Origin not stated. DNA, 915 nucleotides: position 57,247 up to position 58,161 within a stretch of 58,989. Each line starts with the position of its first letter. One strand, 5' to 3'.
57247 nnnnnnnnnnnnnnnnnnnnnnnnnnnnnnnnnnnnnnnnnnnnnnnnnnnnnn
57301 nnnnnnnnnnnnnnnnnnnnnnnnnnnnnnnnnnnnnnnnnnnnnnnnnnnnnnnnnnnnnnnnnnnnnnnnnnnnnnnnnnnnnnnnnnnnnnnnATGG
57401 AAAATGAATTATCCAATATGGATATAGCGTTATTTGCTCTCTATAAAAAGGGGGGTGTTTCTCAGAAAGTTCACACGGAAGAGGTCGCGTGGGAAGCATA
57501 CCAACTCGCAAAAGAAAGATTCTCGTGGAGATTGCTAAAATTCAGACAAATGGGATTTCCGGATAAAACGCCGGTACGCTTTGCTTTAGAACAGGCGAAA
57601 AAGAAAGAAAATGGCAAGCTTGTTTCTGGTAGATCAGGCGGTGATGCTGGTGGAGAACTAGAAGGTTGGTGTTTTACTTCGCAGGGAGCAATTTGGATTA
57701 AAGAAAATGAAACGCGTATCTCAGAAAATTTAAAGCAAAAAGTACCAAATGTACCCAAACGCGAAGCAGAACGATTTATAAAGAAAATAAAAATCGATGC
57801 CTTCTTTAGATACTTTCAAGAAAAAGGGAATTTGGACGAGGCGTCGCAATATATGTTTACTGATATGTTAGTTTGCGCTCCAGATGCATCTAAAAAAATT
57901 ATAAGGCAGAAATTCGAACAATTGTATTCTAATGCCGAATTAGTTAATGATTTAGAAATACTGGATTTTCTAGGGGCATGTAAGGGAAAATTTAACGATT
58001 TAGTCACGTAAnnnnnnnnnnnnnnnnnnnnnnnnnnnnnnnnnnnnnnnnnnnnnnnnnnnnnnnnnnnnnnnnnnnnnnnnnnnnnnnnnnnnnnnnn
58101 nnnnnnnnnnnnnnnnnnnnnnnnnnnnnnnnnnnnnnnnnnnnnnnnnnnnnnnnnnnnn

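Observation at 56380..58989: Low-GC three-gene island (excisionase-type HTH fusion, unknown protein, GHKL ATPase): candidate mobile or defence module cut by the window edge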

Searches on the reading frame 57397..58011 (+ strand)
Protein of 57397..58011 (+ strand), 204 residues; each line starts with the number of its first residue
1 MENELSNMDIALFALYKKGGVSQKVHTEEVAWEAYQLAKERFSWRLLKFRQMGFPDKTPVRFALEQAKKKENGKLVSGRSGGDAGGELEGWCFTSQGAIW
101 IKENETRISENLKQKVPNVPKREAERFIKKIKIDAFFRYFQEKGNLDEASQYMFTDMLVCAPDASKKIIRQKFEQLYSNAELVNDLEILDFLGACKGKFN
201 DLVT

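Call 5: search_protein_families(library=pfam, proteins=[window:57397-58011:+], max_evalue=0.1)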
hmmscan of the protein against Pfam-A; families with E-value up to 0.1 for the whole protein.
window:57397-58011:+ (204 aa): 0 families

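Call 6: search_protein_families(library=padloc, proteins=[window:57397-58011:+], max_evalue=0.1)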
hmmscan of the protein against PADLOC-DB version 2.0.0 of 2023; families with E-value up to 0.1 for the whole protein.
window:57397-58011:+ (204 aa): 0 families

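Call 7: search_protein_families(library=ncbifam, proteins=[window:57397-58011:+], max_evalue=0.1)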
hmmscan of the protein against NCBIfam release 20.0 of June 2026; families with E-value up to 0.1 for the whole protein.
window:57397-58011:+ (204 aa): 0 families

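Call 8: search_protein_families(library=phrogs, proteins=[window:57397-58011:+], max_evalue=0.1)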
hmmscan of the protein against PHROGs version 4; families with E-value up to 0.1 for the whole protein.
window:57397-58011:+ (204 aa): 0 families

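Call 46: search_solved_structures(query=A3, max_evalue=10)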
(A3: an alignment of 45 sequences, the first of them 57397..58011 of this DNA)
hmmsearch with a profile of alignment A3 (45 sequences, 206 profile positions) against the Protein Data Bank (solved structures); distinct sequences matched with E-value up to 10: 3.
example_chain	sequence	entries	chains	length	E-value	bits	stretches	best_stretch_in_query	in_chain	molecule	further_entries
7kqy_A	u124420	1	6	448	0.38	13.5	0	72-104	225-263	Heavy-Chain only Human Antibodies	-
1xma_A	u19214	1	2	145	0.52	13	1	71-108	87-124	Predicted transcriptional regulator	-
9qbc_A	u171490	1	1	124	1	12.1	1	71-106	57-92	PadR-family transcriptional regulator PadR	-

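Call 67: predict_structure(alignment_id=A3)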
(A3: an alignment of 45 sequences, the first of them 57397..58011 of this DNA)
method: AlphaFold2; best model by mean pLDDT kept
length: 204 residues; sequences in the alignment: 45
mean_pLDDT: 92.2   pTM: 0.87
mean pLDDT of the five models: 92.2, 92.1, 91.9, 90.5, 89.6
residues with pLDDT >= 90: 172; 70-90: 24; 50-70: 8; < 50: 0
segments of 3 or more residues with pLDDT < 50: none
pLDDT, mean of each block of 10 residues (from residue 1): 85 97 94 96 94 94 97 95 69 96 95 87 90 96 95 94 90 93 94 96 88
secondary structure, 60 per line:
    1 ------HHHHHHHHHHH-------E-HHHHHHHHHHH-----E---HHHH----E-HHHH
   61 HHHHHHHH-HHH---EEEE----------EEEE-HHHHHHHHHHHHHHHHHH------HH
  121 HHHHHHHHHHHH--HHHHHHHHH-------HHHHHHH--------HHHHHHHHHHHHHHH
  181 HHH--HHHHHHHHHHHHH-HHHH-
elements in order: H7-17 H27-37 H47-50 H57-68 E76-79 E90-93 H95-112 H119-132 H135-143 H151-157 H166-183 H186-198 H200-203

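Call 71: fold_search(model_id=the predicted structure, library=pdb)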
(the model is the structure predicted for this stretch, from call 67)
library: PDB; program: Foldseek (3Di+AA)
matches with E <= 10: 88; with E <= 0.001: 0
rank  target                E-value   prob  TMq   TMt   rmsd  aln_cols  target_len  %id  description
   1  8ioi_A                3.6e-01  0.23  0.23  0.25  16.1       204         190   14  Crystal Structure of PadR- family transcriptional regulator Rv1176c from Mycobacterium tuberculosis H37Rv. (released 2024-03-13)
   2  5z7b_B                5.6e-01  0.23  0.27  0.28  17.7       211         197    9  Crystal structure of the VanR transcription factor in complex with vanillate (released 2018-08-29)
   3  5z7b_A                6.8e-01  0.16  0.25  0.25  17.2       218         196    7  Crystal structure of the VanR transcription factor in complex with vanillate (released 2018-08-29)
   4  5x11_H                1.0e+00  0.13  0.23  0.25  15.4       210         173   13  Crystal structure of Bacillus subtilis PadR in complex with operator DNA (released 2017-11-22)
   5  5x11_G                1.1e+00  0.12  0.22  0.25  15.9       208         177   12  Crystal structure of Bacillus subtilis PadR in complex with operator DNA (released 2017-11-22)
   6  7yk3_D                1.2e+00  0.23  0.32  0.35  14.6       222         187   12  Crystal structure of DarTG toxin-antitoxin complex from Mycobacterium tuberculosis (released 2023-05-31)
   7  9qbd_B                1.3e+00  0.47  0.29  0.48   7.0       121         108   14  Crystal structure of Brachyspira hampsonii PadR with Leu88 replaced by 3-aminotyrosine (released 2026-03-11)
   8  6lg2_A                1.3e+00  0.12  0.25  0.27  16.8       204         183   11  VanR bound to Vanillate (released 2020-02-12)
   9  3elk_A                1.4e+00  0.66  0.33  0.57   5.1       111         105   15  Crystal structure of putative transcriptional regulator TA0346 from Thermoplasma acidophilum (released 2008-09-30)
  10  1zar                  1.9e+00  0.84  0.30  0.24   4.1       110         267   13  Crystal Structure of A.fulgidus Rio2 Kinase Complexed With ADP and Manganese Ions (released 2005-06-21)
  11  6hk6_I                1.9e+00  0.57  0.29  0.21   4.7       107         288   14  Human RIOK2 bound to inhibitor (released 2018-10-24)
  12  8h7a_F                2.0e+00  0.77  0.26  0.61   3.9        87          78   14  Crystal structure of the dimer form KAT6A WH domain with its bound double stranded DNA (released 2023-01-18)
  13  6nx4_MODEL_1_A        2.0e+00  0.10  0.16  0.19  14.0       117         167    9  Structure of the C-terminal Helical Repeat Domain of Eukaryotic Elongation Factor 2 Kinase (eEF-2K) (released 2019-05-29)
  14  5x80_A                2.1e+00  0.41  0.31  0.44   8.9       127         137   14  CRYSTAL STRUCTURE OF MYCOBACTERIUM TUBERCULOSIS MARR FAMILY PROTEIN RV2887 COMPLEX WITH SALICYLIC ACID (released 2017-08-09)
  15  5zi8_A                2.3e+00  0.44  0.30  0.51   5.3       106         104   14  Crystal structure of the PadR-family transcriptional regulator Rv3488 of Mycobacterium tuberculosis H37Rv in complex w (released 2018-10-17)
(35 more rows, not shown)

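Call 94: search_protein_representatives(alignment_id=A3)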
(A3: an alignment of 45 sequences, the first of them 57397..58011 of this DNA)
Query: 45 sequences, 206 profile positions. Proteins with E-value up to 0.001 (for the whole library): 1436; up to 1e-10: 957; up to 1e-30: 148. The best 150 are listed.
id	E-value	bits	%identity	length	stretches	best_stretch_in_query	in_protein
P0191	4.2e-76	271.4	-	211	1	5-205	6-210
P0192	3.8e-74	265.0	-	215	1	4-204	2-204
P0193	1.5e-71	256.5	-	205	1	4-204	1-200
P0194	2.2e-68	246.2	-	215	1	1-205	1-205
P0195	1.3e-67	243.6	-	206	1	7-204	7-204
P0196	3.5e-67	242.2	-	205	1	4-205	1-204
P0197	3.4e-66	239.0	-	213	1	5-204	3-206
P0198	6.7e-66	238.0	-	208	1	4-205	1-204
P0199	1.2e-65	237.2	-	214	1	4-204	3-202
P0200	3.3e-65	235.8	-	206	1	6-204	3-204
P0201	9.4e-64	231.0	-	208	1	4-204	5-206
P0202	1.6e-63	230.2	-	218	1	9-203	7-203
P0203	4.2e-62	225.7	-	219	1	6-204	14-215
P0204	1.1e-61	224.3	-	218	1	5-204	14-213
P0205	1.1e-61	224.2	-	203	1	6-204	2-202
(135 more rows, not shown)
